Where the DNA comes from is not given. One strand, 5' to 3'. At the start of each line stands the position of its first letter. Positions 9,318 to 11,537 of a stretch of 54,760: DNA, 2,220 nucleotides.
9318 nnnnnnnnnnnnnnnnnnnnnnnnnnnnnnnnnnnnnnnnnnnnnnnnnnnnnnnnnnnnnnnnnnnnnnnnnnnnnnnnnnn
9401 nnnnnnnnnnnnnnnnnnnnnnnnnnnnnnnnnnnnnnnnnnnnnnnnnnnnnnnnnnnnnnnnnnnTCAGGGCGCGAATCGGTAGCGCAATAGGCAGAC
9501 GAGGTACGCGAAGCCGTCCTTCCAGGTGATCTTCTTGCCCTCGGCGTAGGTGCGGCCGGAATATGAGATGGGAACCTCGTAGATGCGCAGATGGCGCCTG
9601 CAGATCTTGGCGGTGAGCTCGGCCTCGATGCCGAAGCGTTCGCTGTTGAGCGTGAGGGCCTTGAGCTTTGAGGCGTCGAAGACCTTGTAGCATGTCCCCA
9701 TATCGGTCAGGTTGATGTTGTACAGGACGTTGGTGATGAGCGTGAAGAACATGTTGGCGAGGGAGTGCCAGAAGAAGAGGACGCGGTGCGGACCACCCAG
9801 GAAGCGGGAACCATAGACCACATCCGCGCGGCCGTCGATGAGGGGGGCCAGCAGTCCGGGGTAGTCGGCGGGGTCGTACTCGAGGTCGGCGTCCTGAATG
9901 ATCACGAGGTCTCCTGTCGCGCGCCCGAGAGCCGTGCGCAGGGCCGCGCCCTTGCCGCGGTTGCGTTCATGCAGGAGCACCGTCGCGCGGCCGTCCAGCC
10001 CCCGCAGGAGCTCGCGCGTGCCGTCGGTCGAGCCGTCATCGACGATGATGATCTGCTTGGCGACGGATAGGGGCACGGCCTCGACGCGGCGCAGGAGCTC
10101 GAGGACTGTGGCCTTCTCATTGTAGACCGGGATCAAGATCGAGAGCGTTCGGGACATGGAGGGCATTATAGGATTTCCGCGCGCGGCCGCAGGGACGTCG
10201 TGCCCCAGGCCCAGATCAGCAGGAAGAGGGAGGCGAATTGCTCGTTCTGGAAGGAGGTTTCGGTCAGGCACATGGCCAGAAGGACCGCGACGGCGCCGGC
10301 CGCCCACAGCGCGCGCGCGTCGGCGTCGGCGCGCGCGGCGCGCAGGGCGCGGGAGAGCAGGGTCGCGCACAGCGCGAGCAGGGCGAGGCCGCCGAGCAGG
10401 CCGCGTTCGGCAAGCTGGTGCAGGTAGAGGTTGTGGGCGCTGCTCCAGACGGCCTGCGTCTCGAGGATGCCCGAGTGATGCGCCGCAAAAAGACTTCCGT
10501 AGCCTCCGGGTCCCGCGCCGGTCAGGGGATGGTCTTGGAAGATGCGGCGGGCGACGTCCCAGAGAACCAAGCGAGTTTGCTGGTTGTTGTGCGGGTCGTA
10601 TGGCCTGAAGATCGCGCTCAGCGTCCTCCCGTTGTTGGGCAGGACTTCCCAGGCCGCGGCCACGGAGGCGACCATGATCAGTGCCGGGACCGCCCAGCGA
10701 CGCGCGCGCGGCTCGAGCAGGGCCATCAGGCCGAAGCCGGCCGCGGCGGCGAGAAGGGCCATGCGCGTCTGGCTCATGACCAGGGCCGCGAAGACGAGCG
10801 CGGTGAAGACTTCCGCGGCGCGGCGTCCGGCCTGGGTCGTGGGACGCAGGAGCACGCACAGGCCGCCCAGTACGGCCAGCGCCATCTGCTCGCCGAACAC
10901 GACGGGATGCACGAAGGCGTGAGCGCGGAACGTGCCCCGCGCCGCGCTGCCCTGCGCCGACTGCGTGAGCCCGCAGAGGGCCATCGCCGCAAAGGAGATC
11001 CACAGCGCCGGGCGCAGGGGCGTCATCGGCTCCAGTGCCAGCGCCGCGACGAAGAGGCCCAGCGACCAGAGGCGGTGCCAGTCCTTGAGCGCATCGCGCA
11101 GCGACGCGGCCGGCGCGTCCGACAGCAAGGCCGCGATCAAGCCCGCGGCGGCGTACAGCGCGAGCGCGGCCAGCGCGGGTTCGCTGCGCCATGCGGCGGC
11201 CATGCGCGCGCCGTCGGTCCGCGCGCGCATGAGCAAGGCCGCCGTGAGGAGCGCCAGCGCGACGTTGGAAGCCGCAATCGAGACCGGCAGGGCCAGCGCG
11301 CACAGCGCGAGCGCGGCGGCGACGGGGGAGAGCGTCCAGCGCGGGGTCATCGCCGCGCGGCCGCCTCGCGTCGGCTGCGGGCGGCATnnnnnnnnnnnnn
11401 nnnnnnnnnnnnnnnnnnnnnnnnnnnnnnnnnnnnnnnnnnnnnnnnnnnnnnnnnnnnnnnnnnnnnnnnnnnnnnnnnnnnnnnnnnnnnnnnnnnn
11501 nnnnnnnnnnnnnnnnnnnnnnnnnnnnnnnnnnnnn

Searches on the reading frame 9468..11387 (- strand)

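Call 54: search_protein_families(library=pfam, proteins=[window:9468-11387:-], max_evalue=0.0001)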
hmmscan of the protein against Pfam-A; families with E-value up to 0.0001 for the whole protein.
window:9468-11387:- (639 aa): 1 family
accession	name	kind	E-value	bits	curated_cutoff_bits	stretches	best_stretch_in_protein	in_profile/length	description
PF00535.33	Glycos_transf_2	-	1.2e-33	116.8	23.3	1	416-576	1-165/168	Glycosyl transferase family 2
